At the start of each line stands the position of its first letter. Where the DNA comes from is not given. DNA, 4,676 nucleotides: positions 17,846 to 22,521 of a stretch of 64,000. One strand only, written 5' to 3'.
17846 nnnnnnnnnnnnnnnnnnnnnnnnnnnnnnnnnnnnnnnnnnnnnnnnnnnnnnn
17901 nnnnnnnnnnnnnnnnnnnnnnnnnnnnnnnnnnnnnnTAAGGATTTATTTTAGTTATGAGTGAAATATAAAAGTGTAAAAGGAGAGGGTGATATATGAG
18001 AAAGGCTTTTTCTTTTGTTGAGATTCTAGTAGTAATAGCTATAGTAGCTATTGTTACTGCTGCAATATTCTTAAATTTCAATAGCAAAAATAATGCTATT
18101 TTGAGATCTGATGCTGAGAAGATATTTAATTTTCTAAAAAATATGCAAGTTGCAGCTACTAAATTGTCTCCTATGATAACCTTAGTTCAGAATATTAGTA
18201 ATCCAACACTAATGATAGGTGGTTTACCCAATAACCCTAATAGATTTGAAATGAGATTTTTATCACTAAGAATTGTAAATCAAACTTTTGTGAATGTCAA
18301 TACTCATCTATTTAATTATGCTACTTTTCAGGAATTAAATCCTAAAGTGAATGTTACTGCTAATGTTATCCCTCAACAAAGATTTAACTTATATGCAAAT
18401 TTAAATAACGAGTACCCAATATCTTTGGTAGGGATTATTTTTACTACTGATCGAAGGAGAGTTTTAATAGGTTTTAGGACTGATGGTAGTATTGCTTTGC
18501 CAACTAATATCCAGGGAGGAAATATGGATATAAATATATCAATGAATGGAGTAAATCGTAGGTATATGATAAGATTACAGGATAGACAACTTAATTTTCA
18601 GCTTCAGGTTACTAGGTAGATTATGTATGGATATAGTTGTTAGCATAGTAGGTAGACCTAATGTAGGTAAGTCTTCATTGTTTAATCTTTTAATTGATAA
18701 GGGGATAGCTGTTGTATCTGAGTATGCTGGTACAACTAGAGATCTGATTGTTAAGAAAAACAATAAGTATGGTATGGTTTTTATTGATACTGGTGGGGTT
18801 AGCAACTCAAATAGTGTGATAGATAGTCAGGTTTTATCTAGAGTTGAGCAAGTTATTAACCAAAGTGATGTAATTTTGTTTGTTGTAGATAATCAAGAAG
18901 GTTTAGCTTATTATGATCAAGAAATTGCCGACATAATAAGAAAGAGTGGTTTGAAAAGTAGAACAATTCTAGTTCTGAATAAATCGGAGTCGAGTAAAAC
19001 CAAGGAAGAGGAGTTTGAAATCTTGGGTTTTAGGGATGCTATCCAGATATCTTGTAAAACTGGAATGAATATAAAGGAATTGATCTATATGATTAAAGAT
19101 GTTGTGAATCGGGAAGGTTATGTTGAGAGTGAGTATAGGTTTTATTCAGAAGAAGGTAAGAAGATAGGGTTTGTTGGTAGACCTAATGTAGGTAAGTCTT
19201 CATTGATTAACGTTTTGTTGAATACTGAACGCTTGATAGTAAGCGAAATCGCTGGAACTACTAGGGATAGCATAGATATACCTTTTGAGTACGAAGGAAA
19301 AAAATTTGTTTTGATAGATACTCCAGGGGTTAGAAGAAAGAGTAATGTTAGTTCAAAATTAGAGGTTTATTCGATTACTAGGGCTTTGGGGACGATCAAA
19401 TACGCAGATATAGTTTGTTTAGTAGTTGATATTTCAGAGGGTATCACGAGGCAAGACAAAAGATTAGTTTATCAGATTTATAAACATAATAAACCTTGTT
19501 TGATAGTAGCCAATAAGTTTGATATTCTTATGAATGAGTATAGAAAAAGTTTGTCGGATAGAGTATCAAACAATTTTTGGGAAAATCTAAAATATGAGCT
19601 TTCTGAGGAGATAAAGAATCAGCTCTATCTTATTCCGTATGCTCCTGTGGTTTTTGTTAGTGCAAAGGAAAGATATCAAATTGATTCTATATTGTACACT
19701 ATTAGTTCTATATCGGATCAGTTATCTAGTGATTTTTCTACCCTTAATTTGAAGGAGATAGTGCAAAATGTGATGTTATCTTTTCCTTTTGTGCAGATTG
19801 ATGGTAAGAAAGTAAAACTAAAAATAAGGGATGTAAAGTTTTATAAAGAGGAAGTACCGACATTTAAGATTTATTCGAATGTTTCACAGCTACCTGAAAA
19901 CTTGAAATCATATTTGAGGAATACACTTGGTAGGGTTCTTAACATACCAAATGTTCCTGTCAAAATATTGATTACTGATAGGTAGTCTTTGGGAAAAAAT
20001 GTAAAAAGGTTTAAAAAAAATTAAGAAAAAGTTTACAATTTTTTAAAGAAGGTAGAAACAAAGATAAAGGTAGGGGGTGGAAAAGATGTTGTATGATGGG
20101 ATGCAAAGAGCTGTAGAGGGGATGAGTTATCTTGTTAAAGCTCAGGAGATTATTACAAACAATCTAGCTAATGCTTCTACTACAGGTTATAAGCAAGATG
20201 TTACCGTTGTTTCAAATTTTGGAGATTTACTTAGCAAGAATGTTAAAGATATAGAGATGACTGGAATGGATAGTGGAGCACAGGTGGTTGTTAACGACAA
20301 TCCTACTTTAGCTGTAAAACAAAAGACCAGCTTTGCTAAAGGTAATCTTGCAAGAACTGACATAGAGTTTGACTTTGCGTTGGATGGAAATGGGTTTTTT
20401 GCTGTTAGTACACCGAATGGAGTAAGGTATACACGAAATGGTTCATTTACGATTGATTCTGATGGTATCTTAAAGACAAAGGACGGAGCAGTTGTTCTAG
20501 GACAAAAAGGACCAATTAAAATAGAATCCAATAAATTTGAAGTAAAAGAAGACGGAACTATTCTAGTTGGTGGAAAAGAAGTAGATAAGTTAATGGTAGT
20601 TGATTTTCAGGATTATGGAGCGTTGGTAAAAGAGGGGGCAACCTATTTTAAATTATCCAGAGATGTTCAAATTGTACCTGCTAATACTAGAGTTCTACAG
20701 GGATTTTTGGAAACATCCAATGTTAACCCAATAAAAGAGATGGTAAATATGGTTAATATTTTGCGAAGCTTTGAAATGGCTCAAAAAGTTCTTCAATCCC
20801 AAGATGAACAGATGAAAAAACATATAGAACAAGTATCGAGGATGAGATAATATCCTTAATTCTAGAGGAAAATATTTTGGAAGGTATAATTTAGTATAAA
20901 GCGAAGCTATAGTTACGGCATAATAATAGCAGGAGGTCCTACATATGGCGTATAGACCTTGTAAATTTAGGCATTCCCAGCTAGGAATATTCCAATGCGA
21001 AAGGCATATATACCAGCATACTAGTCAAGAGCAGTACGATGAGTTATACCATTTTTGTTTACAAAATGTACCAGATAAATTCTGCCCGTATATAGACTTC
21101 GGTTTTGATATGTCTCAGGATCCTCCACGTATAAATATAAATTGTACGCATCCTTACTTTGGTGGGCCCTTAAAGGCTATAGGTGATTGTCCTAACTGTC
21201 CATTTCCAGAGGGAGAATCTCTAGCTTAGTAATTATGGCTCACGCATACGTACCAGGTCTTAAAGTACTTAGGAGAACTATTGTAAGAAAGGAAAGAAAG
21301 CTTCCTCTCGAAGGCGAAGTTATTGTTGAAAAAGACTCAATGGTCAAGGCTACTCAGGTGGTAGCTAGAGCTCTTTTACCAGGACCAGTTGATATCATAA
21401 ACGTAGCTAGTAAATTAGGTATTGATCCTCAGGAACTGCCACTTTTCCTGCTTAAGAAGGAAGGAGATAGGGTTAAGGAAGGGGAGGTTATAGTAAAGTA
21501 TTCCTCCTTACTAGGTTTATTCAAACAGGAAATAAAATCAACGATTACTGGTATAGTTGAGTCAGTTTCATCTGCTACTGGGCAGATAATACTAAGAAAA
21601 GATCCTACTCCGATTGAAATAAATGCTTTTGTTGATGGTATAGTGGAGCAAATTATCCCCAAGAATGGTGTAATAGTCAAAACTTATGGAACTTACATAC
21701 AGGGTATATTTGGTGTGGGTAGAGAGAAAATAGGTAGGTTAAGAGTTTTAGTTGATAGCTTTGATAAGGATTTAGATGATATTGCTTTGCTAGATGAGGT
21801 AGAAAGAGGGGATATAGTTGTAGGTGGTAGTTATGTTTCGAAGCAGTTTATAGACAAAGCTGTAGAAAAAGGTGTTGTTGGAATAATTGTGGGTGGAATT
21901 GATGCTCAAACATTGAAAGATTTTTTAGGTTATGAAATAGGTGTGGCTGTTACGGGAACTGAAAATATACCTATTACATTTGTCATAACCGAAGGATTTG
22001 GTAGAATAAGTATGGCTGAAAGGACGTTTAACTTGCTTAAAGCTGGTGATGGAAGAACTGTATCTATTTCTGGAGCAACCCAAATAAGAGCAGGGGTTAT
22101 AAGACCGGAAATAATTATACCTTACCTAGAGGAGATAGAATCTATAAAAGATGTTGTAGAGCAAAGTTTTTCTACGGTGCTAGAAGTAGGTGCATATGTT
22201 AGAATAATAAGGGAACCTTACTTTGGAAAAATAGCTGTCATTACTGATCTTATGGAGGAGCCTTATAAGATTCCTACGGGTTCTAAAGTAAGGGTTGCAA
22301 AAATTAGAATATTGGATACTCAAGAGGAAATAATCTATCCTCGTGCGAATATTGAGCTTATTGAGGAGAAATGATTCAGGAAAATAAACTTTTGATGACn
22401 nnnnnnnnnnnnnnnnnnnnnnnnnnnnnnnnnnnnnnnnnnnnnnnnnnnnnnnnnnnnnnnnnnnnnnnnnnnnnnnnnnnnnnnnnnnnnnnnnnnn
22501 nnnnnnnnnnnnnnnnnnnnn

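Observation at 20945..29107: Tightly coupled six-gene operon of mostly uncharacterised proteins ending in a 1466-aa TamB-like giant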

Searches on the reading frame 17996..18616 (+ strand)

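Call 6: search_protein_families(library=pfam, proteins=[window:17996-18616:+], max_evalue=0.001)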
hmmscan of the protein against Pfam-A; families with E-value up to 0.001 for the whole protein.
window:17996-18616:+ (207 aa): 1 family
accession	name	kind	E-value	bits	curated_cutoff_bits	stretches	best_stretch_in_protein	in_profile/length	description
PF07963.17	N_methyl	-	9e-05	22.3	21.2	1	2-25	4-27/27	Prokaryotic N-terminal methylation motif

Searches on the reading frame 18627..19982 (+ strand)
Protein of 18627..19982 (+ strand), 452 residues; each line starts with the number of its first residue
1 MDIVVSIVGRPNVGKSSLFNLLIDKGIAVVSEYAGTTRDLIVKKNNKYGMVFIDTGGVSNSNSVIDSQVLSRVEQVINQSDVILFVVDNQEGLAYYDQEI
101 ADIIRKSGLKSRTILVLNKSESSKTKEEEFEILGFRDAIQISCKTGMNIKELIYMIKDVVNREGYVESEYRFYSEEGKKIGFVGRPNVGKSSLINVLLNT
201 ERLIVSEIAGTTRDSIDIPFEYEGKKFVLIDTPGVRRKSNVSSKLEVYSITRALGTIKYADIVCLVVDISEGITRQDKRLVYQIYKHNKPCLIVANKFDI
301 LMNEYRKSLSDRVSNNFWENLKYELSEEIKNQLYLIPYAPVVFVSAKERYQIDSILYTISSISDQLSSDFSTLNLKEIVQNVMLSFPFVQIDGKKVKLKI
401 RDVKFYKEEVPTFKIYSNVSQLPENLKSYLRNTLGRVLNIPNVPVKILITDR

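Call 6: search_protein_families(library=pfam, proteins=[window:18627-19982:+], max_evalue=0.001)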
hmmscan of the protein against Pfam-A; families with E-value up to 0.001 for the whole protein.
window:18627-19982:+ (452 aa): 14 families
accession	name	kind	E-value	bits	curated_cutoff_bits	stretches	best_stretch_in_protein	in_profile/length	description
PF01926.29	MMR_HSR1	-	1.3e-54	183.6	21.9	2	179-297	1-113/113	50S ribosome-binding GTPase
PF02421.24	FeoB_N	-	1.6e-22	80.1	27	2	179-304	2-121/156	Ferrous iron transport protein B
PF00009.33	GTP_EFTU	-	3.6e-22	79.3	26.5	1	209-361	53-184/188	Elongation factor Tu GTP binding domain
PF00350.29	Dynamin_N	-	6.5e-16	59.2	27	0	224-297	100-167/168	Dynamin family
PF03193.22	RsgA_GTPase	-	9e-10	39.1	30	1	176-237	106-170/174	RsgA GTPase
PF04548.22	AIG1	-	6.7e-09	35.8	27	1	180-284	3-107/212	AIG1 family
PF08477.19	Roc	-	1.3e-06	29.1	27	0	5-120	2-118/119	Ras of Complex, Roc, domain of DAPkinase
PF14714.11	KH_dom-like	-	4.7e-06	27.3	27.3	1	371-448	3-79/81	KH-domain-like of EngA bacterial GTPase enzymes, C-terminal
PF16897.10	MMR_HSR1_Xtn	-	4.9e-06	26.9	35.2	0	98-156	43-100/106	C-terminal region of MMR_HSR1 domain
PF09439.16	SRPRB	-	1.9e-05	24.5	25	0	179-237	5-58/178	Signal recognition particle receptor beta subunit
PF00005.33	ABC_tran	-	3.9e-05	24.7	25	0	171-208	5-42/137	ABC transporter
PF19993.5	DO-GTPase2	-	6.7e-05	23.1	27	0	61-119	101-151/226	Double-GTPase 2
PF03029.23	ATP_bind_1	-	0.00012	22.4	27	0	219-362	85-237/240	Conserved hypothetical ATP binding protein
PF04670.18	Gtr1_RagA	-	0.00018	21.5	22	0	7-104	4-106/232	Gtr1/RagA G protein conserved region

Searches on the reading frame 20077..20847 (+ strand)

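Call 6: search_protein_families(library=pfam, proteins=[window:20077-20847:+], max_evalue=0.001)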
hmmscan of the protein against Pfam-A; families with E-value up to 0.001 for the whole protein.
window:20077-20847:+ (257 aa): 3 families
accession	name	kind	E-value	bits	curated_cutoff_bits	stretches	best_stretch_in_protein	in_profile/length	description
PF06429.18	Flg_bbr_C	-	1.6e-16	60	23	1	208-248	2-42/46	Flagellar basal body rod FlgEFG protein C-terminal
PF22692.1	LlgE_F_G_D1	-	1e-15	58.1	27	1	101-163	1-63/64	Flagellar hook protein FlgE/F/G D1 domain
PF00460.25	Flg_bb_rod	-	5.3e-09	36.3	20.7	1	9-39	1-31/31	Flagella basal body rod protein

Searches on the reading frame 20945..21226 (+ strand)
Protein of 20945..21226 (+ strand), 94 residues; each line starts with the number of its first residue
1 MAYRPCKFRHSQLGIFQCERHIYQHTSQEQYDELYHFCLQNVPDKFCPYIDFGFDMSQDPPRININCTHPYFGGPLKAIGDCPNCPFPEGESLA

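Call 4: search_protein_families(library=pfam, proteins=[window:20945-21226:+], max_evalue=0.01)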
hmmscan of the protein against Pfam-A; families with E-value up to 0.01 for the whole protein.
window:20945-21226:+ (94 aa): 0 families

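Call 5: search_protein_families(library=ncbifam, proteins=[window:20945-21226:+], max_evalue=0.01)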
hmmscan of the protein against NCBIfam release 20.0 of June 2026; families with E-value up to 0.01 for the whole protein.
window:20945-21226:+ (94 aa): 0 families

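Call 63: search_protein_representatives(protein=window:20945-21226:+)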
Query: 94 residues. Proteins with E-value up to 0.001 (for the whole library): 9; up to 1e-10: 5; up to 1e-30: 0. The best 9 are listed.
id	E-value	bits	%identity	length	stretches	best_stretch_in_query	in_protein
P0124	1.0e-19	87.2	41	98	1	2-88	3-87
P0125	8.3e-19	84.3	51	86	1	3-72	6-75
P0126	3.2e-17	79.2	58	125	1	23-82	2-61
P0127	8.5e-15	71.4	70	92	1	1-46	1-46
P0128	1.3e-12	64.3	64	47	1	1-44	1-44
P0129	1.2e-08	51.6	27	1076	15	28-67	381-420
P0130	3.7e-07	46.8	42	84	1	2-72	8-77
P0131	2.5e-06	44.2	29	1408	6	3-33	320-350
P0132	2.7e-04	37.6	36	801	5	24-50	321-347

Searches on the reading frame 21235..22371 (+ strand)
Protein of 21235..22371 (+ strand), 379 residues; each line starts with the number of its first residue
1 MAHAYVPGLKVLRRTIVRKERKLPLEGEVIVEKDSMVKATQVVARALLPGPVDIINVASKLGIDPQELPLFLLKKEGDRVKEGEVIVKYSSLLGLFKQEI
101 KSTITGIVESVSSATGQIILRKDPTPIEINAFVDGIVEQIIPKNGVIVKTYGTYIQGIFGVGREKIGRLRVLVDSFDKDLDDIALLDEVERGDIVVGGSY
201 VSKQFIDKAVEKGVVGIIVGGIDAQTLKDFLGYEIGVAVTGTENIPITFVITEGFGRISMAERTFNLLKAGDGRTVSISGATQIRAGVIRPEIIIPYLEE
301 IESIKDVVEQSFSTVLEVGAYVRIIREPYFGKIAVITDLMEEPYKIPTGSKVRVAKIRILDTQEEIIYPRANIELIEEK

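Call 4: search_protein_families(library=pfam, proteins=[window:21235-22371:+], max_evalue=0.01)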
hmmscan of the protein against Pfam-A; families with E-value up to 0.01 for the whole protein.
window:21235-22371:+ (379 aa): 0 families

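Call 5: search_protein_families(library=ncbifam, proteins=[window:21235-22371:+], max_evalue=0.01)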
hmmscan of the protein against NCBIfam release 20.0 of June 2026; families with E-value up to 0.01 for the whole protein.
window:21235-22371:+ (379 aa): 1 family
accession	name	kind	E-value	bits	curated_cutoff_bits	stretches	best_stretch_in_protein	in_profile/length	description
TIGR03058.1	rpt_csmH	equivalog_domain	0.0034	17.1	60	1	105-119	4-18/27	chlorosome envelope protein H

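Call 15: find_homologous_proteins(query=window:21235-22371:+)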
Query window:21235-22371:+ (379 aa): 7957 proteins with E <= 0.001 among 8000 candidates; the best 120 are listed.
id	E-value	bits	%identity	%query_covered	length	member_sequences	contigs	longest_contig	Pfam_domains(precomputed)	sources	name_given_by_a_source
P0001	1.8e-232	789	100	100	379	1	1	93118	PF25984.1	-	-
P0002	4.3e-193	660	81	100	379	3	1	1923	-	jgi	-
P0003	9.4e-190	649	80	100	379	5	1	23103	PF25984.1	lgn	-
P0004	4.2e-188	643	80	100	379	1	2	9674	-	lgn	-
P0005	1.9e-185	634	79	100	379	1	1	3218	-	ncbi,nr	ncbi:MAG: hypothetical protein NZM44_05695 [Candidatus Calescibacterium sp.]|nr:hypothetical protein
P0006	4.5e-185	633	79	100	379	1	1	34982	-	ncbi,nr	ncbi:MAG: hypothetical protein N2169_01425 [bacterium]|nr:hypothetical protein [bacterium]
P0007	5.3e-184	630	78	100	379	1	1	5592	-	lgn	-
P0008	6.6e-184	629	79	100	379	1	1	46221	-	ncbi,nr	ncbi:MAG: hypothetical protein RMJ36_02645 [Candidatus Calescibacterium sp.]|nr:hypothetical protein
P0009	1.3e-183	628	77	100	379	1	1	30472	-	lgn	-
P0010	1.9e-183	628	76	100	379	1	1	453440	-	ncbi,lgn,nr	ncbi:MAG: hypothetical protein RMJ51_01840 [Candidatus Calescibacterium sp.]|nr:hypothetical protein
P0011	1.0e-181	622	78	100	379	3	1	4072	PF25984.1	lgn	-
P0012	1.9e-181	621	78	100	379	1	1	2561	PF25984.1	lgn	-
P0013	3.9e-179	614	75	100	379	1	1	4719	-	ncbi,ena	-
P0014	2.2e-176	605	76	100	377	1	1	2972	-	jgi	-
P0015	4.4e-176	604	75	100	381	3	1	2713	-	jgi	jgi:hypothetical protein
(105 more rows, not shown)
